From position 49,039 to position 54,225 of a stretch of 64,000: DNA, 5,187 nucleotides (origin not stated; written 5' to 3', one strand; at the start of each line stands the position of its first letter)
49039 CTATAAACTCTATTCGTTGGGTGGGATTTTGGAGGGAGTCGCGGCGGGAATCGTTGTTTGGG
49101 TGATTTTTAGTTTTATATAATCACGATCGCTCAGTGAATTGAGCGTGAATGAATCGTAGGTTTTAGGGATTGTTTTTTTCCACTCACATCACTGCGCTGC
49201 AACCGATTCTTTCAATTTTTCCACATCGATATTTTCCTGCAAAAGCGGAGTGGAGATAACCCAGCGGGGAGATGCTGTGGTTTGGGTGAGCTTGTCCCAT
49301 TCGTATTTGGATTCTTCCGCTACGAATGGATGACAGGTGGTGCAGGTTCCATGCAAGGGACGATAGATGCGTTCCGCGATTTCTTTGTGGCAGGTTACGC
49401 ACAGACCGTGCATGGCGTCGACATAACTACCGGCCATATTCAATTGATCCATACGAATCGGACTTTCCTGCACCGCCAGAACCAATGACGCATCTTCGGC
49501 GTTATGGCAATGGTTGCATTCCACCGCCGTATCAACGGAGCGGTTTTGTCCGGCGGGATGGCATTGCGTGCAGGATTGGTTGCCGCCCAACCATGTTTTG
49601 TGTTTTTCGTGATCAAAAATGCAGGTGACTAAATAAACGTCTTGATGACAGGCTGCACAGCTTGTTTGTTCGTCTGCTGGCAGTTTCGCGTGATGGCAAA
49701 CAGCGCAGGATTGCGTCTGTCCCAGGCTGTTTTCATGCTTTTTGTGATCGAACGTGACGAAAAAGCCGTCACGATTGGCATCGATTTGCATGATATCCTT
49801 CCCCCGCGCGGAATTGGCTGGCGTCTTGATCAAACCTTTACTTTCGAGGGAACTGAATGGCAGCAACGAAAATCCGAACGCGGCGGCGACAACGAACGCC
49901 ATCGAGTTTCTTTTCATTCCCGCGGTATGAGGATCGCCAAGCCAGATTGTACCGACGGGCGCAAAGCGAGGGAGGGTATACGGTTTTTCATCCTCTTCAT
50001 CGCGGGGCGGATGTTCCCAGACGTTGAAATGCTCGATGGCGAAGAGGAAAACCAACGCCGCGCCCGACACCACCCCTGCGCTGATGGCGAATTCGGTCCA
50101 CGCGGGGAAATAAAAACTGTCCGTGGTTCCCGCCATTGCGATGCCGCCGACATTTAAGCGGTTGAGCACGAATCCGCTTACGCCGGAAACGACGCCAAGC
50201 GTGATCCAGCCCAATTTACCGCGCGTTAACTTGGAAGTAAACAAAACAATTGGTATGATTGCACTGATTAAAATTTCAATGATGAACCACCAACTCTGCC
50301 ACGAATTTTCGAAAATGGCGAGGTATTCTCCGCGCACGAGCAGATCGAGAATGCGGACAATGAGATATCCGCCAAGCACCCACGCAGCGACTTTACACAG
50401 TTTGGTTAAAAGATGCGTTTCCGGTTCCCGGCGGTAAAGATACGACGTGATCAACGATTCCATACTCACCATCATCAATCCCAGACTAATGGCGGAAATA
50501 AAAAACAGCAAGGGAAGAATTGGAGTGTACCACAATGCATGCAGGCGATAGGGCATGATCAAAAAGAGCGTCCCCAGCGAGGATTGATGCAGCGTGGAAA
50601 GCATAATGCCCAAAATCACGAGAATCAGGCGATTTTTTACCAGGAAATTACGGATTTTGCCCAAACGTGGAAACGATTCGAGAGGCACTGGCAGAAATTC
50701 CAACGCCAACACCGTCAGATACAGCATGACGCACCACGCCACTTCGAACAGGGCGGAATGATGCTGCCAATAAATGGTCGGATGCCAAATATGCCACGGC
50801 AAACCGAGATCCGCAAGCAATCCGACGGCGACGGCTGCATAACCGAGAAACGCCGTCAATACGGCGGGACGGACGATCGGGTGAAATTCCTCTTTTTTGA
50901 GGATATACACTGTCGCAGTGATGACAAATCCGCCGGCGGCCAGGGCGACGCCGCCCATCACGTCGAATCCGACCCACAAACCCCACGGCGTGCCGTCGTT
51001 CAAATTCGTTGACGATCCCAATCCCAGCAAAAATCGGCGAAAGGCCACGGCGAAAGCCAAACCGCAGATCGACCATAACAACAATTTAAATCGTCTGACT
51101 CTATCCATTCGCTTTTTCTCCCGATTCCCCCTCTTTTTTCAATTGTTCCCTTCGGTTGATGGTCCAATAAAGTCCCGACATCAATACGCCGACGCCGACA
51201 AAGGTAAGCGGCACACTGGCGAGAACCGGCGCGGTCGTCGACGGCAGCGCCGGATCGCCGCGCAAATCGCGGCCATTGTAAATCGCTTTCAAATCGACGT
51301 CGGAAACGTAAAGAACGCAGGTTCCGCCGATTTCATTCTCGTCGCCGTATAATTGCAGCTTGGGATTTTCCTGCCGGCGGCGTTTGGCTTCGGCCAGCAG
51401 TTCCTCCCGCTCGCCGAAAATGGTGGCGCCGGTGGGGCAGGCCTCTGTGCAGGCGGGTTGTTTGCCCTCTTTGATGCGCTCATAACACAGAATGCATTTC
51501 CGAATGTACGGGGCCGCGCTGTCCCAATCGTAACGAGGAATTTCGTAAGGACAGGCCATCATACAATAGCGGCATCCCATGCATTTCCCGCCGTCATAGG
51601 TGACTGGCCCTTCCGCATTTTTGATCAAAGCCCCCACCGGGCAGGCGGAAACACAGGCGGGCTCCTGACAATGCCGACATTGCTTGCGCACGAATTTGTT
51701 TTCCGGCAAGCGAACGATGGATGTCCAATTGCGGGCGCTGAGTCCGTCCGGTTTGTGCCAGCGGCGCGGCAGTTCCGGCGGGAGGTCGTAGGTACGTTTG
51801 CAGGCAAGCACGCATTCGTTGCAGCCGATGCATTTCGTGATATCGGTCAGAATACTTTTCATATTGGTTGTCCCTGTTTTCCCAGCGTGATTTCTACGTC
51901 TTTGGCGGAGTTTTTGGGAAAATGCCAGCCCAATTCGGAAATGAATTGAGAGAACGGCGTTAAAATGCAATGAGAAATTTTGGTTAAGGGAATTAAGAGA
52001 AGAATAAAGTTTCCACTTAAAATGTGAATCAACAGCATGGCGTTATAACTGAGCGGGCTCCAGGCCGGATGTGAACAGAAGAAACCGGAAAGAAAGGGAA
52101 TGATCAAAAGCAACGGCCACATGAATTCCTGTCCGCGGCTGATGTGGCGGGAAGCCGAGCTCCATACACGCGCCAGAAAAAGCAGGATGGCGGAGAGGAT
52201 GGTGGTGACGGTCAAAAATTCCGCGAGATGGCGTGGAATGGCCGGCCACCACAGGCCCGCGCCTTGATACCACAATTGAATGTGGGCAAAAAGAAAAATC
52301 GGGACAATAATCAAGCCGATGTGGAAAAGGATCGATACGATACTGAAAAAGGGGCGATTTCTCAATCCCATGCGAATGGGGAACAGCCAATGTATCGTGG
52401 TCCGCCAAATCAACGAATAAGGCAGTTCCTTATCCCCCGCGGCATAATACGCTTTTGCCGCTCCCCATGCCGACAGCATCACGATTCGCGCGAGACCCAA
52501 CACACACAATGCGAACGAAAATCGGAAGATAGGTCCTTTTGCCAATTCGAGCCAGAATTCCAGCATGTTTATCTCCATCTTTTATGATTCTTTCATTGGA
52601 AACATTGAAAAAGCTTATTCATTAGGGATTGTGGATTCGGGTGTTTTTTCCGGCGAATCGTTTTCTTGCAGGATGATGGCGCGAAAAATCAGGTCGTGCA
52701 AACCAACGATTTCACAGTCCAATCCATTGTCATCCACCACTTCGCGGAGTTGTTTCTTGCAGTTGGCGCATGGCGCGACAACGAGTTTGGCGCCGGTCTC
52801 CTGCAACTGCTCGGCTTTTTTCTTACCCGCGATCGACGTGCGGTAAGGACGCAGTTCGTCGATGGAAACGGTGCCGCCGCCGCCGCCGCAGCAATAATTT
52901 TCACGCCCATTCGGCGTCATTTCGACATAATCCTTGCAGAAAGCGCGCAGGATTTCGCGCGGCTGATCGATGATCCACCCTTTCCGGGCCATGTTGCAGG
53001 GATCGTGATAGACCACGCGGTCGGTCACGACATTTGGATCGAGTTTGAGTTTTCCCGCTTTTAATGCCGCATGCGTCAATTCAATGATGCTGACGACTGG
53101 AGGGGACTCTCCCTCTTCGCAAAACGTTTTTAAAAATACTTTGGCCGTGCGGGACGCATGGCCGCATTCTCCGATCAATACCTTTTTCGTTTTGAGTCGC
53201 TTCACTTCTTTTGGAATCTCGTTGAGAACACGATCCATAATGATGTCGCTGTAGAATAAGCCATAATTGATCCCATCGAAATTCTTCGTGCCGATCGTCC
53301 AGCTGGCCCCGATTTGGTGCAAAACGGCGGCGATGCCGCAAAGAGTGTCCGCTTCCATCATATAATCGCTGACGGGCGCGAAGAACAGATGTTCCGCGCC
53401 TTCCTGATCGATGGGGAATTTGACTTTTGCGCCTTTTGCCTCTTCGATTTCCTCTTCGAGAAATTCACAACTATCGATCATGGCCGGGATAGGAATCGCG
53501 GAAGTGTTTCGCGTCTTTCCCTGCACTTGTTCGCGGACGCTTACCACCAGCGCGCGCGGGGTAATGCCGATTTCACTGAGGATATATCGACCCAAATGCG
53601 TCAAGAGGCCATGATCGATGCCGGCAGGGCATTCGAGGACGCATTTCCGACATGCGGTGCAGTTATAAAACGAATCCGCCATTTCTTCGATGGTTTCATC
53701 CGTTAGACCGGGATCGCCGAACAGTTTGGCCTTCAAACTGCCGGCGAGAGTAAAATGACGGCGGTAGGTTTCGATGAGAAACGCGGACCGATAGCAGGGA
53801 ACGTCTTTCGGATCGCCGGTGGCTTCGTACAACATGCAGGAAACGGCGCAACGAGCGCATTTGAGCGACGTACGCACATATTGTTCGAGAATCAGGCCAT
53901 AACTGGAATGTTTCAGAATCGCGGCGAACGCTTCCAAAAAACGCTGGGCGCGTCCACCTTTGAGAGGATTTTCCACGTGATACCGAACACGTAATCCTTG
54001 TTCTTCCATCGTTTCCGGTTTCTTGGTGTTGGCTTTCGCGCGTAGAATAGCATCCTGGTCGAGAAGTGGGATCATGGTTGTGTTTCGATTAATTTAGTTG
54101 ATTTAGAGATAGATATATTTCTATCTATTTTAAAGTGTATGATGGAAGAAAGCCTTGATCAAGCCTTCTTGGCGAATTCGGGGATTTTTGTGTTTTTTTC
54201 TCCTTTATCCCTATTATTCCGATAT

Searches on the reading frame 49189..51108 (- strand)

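Call 10: search_protein_families(library=pfam, proteins=[window:49189-51108:-], max_evalue=0.01)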
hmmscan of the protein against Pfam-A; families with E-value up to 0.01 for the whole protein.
window:49189-51108:- (639 aa): 3 families
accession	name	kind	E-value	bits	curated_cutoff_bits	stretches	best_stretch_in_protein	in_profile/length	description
PF03916.19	NrfD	-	2.8e-16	60.5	25.8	1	34-318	3-302/313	Polysulphide reductase, NrfD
PF02085.21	Cytochrom_CIII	-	1.3e-08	35.6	22.9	2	451-490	21-55/101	Class III cytochrome C family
PF14522.11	Cytochrome_C7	-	1.1e-06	28.8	24.8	1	528-593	13-66/67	Cytochrome c7 and related cytochrome c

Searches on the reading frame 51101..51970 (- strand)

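Call 64: search_protein_families(library=pfam, proteins=[window:51101-51970:-], max_evalue=0.001)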
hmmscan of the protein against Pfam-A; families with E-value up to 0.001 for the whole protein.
window:51101-51970:- (289 aa): 12 families
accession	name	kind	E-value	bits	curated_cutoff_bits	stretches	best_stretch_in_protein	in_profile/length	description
PF13247.11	Fer4_11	-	2.7e-25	88.9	26.2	1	92-188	4-100/100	4Fe-4S dicluster domain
PF13187.11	Fer4_9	-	3.1e-12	46.7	27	2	129-182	1-51/52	4Fe-4S dicluster domain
PF12838.12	Fer4_7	-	3.2e-12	47.2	27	2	46-114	1-52/52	4Fe-4S dicluster domain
PF00037.32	Fer4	-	7.2e-11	41.9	21.1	1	124-144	2-22/24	4Fe-4S binding domain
PF12797.12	Fer4_2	-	9.7e-11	41.3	24.5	1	123-142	3-22/22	4Fe-4S binding domain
PF12837.12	Fer4_6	-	2.2e-10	40.4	25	1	123-144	2-23/24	4Fe-4S binding domain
PF13237.11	Fer4_10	-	9.9e-10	38.7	25.5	1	94-141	5-53/53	4Fe-4S dicluster domain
PF13484.11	Fer4_16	-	5.1e-06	27.6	30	0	97-120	1-21/66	4Fe-4S double cluster binding domain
PF12800.12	Fer4_4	-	1.2e-05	25.7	24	0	45-58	2-15/17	4Fe-4S binding domain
PF13534.11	Fer4_17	-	2.4e-05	25.2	22.2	0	20-58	24-57/61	4Fe-4S dicluster domain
PF12798.12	Fer4_3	-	3e-05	25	27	0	130-143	1-14/15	4Fe-4S binding domain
PF14697.11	Fer4_21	-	9.8e-05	22.9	35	1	96-142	6-53/59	4Fe-4S dicluster domain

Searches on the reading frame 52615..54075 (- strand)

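Call 64: search_protein_families(library=pfam, proteins=[window:52615-54075:-], max_evalue=0.001)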
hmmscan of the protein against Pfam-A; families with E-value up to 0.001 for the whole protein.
window:52615-54075:- (486 aa): 3 families
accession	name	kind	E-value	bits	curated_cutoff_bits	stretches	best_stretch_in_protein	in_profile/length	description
PF02754.22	CCG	-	6.3e-14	52.3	20.6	1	354-444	1-85/85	Cysteine-rich domain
PF13183.11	Fer4_8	-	2.5e-07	31.6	27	1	72-153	7-68/68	4Fe-4S dicluster domain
PF13534.11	Fer4_17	-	0.00017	22.5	22.2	1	72-154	4-61/61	4Fe-4S dicluster domain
